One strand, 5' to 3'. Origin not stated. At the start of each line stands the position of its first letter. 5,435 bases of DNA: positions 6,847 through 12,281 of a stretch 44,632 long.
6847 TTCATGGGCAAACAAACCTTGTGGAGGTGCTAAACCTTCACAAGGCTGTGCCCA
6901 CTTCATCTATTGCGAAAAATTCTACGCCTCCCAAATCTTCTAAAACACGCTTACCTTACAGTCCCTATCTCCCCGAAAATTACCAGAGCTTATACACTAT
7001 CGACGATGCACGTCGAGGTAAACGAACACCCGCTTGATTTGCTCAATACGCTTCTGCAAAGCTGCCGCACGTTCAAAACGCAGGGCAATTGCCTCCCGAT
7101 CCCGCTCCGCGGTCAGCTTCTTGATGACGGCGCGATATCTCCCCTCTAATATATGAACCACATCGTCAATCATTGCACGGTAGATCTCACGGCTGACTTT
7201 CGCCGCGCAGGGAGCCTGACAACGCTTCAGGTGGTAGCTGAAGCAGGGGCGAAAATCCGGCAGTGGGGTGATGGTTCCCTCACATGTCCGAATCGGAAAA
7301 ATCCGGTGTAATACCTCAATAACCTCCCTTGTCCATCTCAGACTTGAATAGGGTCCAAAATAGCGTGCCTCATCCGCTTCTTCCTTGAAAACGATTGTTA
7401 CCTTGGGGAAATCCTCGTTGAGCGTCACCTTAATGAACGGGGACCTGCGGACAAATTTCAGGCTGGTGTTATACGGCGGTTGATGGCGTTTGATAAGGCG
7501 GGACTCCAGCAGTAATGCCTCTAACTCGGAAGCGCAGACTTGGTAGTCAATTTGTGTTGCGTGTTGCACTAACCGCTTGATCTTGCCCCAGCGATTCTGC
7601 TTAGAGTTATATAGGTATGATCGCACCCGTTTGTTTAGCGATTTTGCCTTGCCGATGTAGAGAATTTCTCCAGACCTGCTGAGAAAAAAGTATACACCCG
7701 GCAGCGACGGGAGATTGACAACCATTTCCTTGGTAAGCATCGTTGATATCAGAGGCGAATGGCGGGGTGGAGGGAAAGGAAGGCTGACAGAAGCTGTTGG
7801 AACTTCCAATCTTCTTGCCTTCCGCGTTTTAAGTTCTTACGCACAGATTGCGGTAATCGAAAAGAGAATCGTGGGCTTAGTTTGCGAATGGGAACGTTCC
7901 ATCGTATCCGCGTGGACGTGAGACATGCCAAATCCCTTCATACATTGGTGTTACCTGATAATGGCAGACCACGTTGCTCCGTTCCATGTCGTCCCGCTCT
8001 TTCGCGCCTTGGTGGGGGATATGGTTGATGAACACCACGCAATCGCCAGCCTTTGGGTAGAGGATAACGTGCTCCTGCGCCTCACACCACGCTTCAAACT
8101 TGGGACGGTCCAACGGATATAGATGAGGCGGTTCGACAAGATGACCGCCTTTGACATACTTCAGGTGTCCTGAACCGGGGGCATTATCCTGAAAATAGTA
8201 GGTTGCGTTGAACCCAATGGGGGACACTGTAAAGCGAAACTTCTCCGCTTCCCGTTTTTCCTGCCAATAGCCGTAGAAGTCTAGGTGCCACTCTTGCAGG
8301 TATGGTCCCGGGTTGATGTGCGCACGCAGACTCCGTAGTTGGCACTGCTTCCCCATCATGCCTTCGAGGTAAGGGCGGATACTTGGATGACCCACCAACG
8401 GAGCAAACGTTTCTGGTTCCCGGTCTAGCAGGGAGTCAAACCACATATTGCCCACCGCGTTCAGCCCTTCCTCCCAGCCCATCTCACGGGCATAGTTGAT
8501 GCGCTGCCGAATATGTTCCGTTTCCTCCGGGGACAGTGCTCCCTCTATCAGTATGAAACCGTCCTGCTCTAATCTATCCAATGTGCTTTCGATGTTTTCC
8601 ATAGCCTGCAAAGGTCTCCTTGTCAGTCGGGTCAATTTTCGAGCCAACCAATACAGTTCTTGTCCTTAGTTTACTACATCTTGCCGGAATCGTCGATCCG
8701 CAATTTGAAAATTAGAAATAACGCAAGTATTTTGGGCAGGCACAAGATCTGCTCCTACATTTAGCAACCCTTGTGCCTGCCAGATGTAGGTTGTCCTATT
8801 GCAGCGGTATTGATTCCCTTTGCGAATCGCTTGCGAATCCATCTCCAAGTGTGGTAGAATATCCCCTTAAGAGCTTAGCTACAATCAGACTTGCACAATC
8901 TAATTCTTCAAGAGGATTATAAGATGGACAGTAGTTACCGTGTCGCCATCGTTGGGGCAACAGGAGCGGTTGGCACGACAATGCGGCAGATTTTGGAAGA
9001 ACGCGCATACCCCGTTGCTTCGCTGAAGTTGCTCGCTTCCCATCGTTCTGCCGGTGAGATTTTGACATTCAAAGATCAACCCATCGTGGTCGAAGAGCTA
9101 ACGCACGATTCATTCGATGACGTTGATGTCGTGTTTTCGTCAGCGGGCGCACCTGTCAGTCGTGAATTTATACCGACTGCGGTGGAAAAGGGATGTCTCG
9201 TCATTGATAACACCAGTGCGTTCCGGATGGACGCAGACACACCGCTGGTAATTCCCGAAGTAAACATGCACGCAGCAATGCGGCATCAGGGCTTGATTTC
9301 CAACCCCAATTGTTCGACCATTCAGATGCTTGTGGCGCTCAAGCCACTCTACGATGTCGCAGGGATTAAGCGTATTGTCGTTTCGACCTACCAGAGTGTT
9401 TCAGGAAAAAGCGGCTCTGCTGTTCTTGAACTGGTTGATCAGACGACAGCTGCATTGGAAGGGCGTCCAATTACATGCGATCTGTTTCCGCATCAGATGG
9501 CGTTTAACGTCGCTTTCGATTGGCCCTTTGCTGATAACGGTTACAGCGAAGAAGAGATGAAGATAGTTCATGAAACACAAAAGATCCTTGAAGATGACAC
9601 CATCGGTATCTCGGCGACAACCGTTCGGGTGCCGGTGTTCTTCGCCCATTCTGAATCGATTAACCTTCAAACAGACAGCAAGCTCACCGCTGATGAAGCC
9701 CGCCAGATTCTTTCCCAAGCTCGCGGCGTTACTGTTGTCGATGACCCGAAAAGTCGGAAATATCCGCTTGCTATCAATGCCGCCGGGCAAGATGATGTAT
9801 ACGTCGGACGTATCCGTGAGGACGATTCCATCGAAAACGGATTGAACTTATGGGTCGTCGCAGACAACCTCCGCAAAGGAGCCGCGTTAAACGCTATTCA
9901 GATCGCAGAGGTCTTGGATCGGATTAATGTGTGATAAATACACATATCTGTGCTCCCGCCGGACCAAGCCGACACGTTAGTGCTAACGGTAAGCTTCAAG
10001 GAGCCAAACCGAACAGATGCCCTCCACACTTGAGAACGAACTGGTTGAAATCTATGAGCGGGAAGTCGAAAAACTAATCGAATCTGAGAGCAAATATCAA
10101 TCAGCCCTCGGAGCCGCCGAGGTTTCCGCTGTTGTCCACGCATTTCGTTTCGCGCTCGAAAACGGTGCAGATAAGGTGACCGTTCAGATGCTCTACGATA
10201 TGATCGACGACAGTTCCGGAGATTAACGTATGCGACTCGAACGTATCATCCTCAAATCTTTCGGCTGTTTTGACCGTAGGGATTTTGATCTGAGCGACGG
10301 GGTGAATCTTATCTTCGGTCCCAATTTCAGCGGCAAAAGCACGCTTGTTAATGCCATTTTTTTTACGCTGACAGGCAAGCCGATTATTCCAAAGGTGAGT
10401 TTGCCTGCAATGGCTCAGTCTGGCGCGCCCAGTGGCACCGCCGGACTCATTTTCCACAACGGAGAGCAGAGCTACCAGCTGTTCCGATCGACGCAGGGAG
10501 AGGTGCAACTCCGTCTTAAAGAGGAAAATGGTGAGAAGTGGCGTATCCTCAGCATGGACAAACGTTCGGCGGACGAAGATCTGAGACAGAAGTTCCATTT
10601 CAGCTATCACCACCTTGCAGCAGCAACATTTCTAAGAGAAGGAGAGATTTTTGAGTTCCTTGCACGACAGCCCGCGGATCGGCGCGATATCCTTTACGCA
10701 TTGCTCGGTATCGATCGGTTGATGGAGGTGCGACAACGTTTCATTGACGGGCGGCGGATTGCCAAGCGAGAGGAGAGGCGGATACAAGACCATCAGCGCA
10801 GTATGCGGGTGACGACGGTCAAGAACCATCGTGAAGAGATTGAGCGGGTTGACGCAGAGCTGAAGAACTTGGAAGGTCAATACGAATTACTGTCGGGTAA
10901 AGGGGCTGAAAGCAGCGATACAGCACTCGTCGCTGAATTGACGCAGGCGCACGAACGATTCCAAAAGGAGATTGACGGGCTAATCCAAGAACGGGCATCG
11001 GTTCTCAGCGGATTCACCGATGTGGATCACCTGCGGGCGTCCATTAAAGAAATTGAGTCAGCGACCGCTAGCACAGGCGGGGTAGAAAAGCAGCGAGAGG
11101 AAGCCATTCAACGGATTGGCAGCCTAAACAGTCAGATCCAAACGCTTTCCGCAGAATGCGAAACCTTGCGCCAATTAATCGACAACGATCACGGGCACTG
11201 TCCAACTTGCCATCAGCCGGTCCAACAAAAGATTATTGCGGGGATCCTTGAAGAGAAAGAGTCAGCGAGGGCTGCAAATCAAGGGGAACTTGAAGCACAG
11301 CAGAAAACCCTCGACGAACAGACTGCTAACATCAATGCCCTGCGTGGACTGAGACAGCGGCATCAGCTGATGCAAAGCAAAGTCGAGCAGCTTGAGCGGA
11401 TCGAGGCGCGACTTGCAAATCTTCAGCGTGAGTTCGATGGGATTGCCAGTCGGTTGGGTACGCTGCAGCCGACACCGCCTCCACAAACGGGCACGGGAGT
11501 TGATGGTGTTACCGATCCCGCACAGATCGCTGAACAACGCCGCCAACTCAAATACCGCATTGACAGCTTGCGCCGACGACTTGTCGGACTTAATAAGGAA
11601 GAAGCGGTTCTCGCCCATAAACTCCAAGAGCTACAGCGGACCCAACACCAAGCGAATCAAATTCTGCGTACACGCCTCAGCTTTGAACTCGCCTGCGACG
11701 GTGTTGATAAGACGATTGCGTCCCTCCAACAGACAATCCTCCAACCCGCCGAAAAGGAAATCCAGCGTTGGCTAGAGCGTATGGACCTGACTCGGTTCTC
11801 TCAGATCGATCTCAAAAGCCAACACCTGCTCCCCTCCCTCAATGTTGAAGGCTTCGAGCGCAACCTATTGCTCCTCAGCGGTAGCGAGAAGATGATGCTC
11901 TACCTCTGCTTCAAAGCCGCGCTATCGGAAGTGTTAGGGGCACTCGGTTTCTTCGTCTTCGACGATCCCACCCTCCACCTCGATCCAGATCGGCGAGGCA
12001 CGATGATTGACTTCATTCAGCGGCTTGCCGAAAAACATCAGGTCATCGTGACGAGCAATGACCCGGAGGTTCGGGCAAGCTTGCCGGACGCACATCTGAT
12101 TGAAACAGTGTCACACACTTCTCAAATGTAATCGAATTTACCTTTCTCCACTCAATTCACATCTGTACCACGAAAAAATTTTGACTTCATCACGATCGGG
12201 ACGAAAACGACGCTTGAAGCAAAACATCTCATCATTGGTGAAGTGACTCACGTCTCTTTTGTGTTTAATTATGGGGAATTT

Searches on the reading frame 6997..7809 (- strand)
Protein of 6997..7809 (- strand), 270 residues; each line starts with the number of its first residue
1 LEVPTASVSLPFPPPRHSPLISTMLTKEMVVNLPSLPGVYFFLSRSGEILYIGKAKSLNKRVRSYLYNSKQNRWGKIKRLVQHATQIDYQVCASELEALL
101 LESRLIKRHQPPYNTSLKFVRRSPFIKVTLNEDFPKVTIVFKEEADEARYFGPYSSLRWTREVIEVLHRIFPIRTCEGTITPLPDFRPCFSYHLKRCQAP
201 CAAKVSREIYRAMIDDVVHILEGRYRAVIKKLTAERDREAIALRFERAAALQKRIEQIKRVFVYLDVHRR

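Call 8: search_protein_families(library=ncbifam, proteins=[window:6997-7809:-], max_evalue=0.01)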
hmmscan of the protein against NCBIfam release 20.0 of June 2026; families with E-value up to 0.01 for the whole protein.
window:6997-7809:- (270 aa): 15 families
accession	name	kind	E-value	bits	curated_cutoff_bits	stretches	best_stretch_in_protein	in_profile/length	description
NF005906.0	PRK07883.1-4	equivalog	7.3e-69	232.6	495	1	25-263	204-438/563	DEDD exonuclease domain-containing protein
TIGR00194.1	uvrC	equivalog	1e-65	222.6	285.45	1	28-261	3-228/574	excinuclease ABC subunit UvrC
NF011260.0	PRK14666.1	equivalog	3.2e-53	181.5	649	1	27-261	3-235/698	excinuclease ABC subunit C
NF001824.0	PRK00558.1-5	equivalog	8.1e-53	179.8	451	1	32-262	13-244/652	excinuclease ABC subunit UvrC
NF005907.0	PRK07883.1-5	equivalog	8.1e-53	179.7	454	1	28-257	222-450/584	DEDD exonuclease domain-containing protein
NF011263.0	PRK14669.1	equivalog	1.9e-48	165.5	1108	1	27-258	4-234/624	excinuclease ABC subunit C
NF011261.0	PRK14667.1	equivalog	3.8e-46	157.8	818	1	23-262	3-234/567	excinuclease ABC subunit C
NF005905.0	PRK07883.1-3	equivalog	1.4e-44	152.6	508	1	27-260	217-445/581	DEDD exonuclease domain-containing protein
NF011262.0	PRK14668.1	equivalog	5.4e-43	147.2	544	1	27-259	7-231/577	excinuclease ABC subunit C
NF011266.0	PRK14672.1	equivalog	4.2e-39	134.4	1504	1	30-260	15-238/691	excinuclease ABC subunit C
NF005904.0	PRK07883.1-2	equivalog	1.1e-36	126.3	969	1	30-261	226-455/584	DEDD exonuclease domain-containing protein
NF011264.0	PRK14670.1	equivalog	4.2e-35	121.1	1021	1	28-251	10-224/602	excinuclease ABC subunit C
NF005903.0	PRK07883.1-1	equivalog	2.7e-30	105.4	1038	1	29-255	241-461/642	DEDD exonuclease domain-containing protein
NF007833.0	PRK10545.1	equivalog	3.8e-23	82.1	367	1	27-216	25-208/289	excinuclease Cho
TIGR01453.1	grpIintron_endo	subfamily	0.0032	17.5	56.05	1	38-78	3-43/215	group I intron endonuclease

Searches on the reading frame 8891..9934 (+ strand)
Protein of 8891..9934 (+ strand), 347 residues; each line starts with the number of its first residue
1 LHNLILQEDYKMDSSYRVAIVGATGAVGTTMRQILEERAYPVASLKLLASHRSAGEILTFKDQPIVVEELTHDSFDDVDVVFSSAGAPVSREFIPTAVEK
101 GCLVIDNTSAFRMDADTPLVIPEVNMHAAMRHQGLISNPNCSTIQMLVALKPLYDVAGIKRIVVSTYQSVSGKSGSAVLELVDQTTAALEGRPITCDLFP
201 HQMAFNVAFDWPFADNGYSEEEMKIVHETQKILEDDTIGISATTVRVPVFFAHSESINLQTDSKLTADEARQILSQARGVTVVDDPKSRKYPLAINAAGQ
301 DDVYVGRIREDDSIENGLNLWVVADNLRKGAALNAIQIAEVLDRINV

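Call 8: search_protein_families(library=ncbifam, proteins=[window:8891-9934:+], max_evalue=0.01)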
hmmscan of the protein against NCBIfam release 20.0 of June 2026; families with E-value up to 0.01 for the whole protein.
window:8891-9934:+ (347 aa): 18 families
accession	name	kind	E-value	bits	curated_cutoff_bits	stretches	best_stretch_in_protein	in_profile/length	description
NF011456.0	PRK14874.1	equivalog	1.4e-134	448.5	223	1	14-343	3-341/346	aspartate-semialdehyde dehydrogenase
TIGR01296.1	asd_B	equivalog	1.5e-125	418.8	324.2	1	17-342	1-336/339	aspartate-semialdehyde dehydrogenase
NF005229.0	PRK06728.1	equivalog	1.5e-96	323.3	628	1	13-342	3-341/347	aspartate-semialdehyde dehydrogenase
NF004224.0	PRK05671.1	equivalog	1.1e-80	271.6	284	1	12-342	1-331/336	aspartate-semialdehyde dehydrogenase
NF005957.0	PRK08040.1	equivalog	9.5e-76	255.4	273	1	12-342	1-330/336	aspartate-semialdehyde dehydrogenase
NF006416.0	PRK08664.1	subfamily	2.5e-42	145.3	232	2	15-184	3-194/350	aspartate-semialdehyde dehydrogenase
TIGR00978.1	asd_EA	equivalog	3.1e-41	141.6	301.2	2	17-179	2-187/342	aspartate-semialdehyde dehydrogenase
NF005144.0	PRK06598.1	subfamily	2e-25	89.7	198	2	214-332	234-357/369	aspartate-semialdehyde dehydrogenase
NF005368.0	PRK06901.1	equivalog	5.1e-21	75.2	437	1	59-341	48-317/323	oxidoreductase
TIGR01850.1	argC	equivalog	1.5e-19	70.5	233.6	2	17-172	2-182/345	N-acetyl-gamma-glutamyl-phosphate reductase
TIGR01745.1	asd_gamma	equivalog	3.4e-19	69.1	402.9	2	17-185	2-178/366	aspartate-semialdehyde dehydrogenase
NF006157.0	PRK08300.1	subfamily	1.9e-05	24.1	166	1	62-189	55-181/303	acetaldehyde dehydrogenase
TIGR01851.1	argC_other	equivalog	2.2e-05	23.9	229.85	1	77-177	49-151/310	N-acetyl-gamma-glutamyl-phosphate reductase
TIGR03215.1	ac_ald_DH_ac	equivalog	0.00018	20.9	282.25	1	67-189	56-174/285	acetaldehyde dehydrogenase (acetylating)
TIGR01532.1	E4PD_g-proteo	equivalog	0.00098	18.5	530.55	0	77-169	89-180/325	erythrose-4-phosphate dehydrogenase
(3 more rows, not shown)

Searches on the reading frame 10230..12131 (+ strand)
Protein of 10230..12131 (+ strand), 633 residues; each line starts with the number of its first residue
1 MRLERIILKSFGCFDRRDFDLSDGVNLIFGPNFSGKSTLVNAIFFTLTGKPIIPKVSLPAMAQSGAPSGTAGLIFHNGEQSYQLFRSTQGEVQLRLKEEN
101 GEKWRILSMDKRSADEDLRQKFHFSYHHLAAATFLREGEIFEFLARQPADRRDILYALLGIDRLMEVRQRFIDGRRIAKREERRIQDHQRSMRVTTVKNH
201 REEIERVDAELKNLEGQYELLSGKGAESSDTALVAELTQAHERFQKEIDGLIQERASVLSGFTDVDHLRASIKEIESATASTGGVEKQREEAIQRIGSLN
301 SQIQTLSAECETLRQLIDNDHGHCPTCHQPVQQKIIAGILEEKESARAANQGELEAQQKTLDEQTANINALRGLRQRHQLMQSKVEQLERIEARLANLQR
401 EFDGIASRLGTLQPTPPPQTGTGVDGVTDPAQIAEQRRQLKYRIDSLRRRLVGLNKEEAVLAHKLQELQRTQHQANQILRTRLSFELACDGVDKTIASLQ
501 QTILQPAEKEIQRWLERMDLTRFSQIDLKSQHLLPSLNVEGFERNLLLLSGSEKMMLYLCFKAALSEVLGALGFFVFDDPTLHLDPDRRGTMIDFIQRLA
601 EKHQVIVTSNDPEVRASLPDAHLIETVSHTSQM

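Call 6: search_protein_families(library=pfam, proteins=[window:10230-12131:+], max_evalue=0.01)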
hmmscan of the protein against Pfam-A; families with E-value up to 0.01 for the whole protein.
window:10230-12131:+ (633 aa): 10 families
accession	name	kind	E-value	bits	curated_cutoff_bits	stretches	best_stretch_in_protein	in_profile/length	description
PF02463.25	SMC_N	-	9.2e-17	61.6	40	1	3-614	2-201/220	RecF/RecN/SMC N terminal domain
PF13476.12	AAA_23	-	2.7e-16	61.2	27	1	5-311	1-201/201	AAA domain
PF13175.12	AAA_15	-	2.2e-12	47.8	32.1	1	1-609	1-368/374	AAA ATPase domain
PF13514.12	AAA_27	-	4.7e-07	30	22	1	1-44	1-47/206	AAA domain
PF13555.12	AAA_29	-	1.2e-06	28.6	27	1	3-51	1-50/61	P-loop containing region of AAA domain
PF13304.12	AAA_21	-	2.1e-06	28.5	27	1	558-613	245-301/304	AAA domain, putative AbiEii toxin, Type IV TA system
PF13166.12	AAA_13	-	0.00079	18.7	36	0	11-46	2-39/713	AAA domain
PF25764.1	KIF21A_4th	-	0.0015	18.6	33.1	0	199-320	18-130/183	KIF21A-like domain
PF13558.12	SbcC_Walker_B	-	0.0021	18.7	27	1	544-597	28-89/90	SbcC/RAD50-like, Walker B motif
PF09818.15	ABC_ATPase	-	0.0041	16.6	23.2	0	22-43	78-99/283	P-loop domain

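Call 7: search_protein_families(library=padloc, proteins=[window:10230-12131:+], max_evalue=0.01)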
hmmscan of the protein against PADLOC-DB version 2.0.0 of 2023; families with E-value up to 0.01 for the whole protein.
window:10230-12131:+ (633 aa): 78 families (the best 25 are shown)
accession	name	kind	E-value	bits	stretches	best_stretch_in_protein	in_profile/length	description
PDLC03859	LmuB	-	1.1e-36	125.3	1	1-614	3-588/611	-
PDLC04135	mad3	-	7.8e-26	89.5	1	2-616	1-328/374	mads_3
PDLC03863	LmuB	-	2.6e-21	74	2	199-624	196-593/610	-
PDLC03865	LmuB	-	3.2e-19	66.7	2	195-476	381-665/1007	-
PDLC02747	PbeC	-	5.1e-15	53.4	1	2-487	2-508/632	PbeC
PDLC02979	AriA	-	2.4e-13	48.6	1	1-609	1-367/373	-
PDLC02726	PbeC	-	3.7e-12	43.5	1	1-614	1-606/637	PbeC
PDLC03860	LmuB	-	4.7e-12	43.2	2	1-51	4-54/565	-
PDLC02980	AriA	-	4.7e-10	37.9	1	558-614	245-302/304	-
PDLC00091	GajA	-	6.1e-10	36.5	2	1-50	1-51/627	AAA ATPase domain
PDLC00298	PtuA1|PtuA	-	9.2e-10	36.1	1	1-49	1-49/423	AAA ATPase domain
PDLC00102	GajA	-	1.8e-09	34.6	1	1-50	1-50/532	AAA ATPase domain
PDLC00277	PtuA1|PtuA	-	2.3e-09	35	1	1-48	1-48/423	AAA ATPase domain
PDLC03864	LmuB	-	2.7e-09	34.1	2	15-51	65-101/657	-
PDLC00096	GajA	-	5.1e-09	33.4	2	1-45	1-46/630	AAA ATPase domain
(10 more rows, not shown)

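Call 8: search_protein_families(library=ncbifam, proteins=[window:10230-12131:+], max_evalue=0.01)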
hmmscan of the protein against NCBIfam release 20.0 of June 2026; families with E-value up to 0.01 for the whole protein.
window:10230-12131:+ (633 aa): 22 families
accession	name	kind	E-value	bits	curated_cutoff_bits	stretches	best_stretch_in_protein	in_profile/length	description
NF045487.1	ASRP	equivalog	3.1e-41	141.7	300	1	11-609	2-590/593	archaea-specific SMC-related protein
NF003034.1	PRK03918.1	equivalog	4.4e-36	124.2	700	3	1-229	1-227/878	DNA double-strand break repair ATPase Rad50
NF002572.0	PRK02224.1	equivalog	2.3e-31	108.9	1087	2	1-176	1-176/888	DNA double-strand break repair ATPase Rad50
NF041035.1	Rad50_Halo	equivalog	1.1e-26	93.6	1000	2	1-248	1-253/883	DNA double-strand break repair ATPase Rad50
NF002244.0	PRK01156.1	equivalog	6e-24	84.2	847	2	1-166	1-166/895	DNA double-strand break repair ATPase Rad50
NF041034.1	Rad50_Sulf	equivalog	2.7e-23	81.8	1000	2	1-407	1-392/872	DNA double-strand break repair ATPase Rad50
TIGR02169.1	SMC_prok_A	equivalog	5.8e-12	44.1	729.4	2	183-499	219-531/1165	chromosome segregation protein SMC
NF053563.1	Rkd4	equivalog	9.2e-11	40.6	860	2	235-493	339-610/747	arcadin-4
NF045780.1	TrlF_fam_ATP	equivalog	1.3e-09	37.3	350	1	6-399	293-657/944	TrlF family AAA-like ATPase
TIGR00611.2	recf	equivalog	2.9e-08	33.3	172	1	3-79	1-76/339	DNA replication/repair protein RecF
NF010680.0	PRK14079.1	equivalog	1.7e-05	24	386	1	1-54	1-54/349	recombination protein F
NF000168.2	ABCF_Msr_all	exception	0.00012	20.8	680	0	15-65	313-364/487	Msr family ABC-F type ribosomal protection protein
TIGR01166.1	cbiO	subfamily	0.0008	18.9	211.8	0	573-609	147-183/190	cobalt ABC transporter, ATP-binding protein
NF009945.0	PRK13409.1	equivalog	0.00088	18.1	469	1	495-606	402-507/592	ribosome biogenesis/translation initiation ATPase RLI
NF040873.1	AztA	equivalog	0.0011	18.5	220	0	26-43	21-38/191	zinc ABC transporter ATP-binding protein AztA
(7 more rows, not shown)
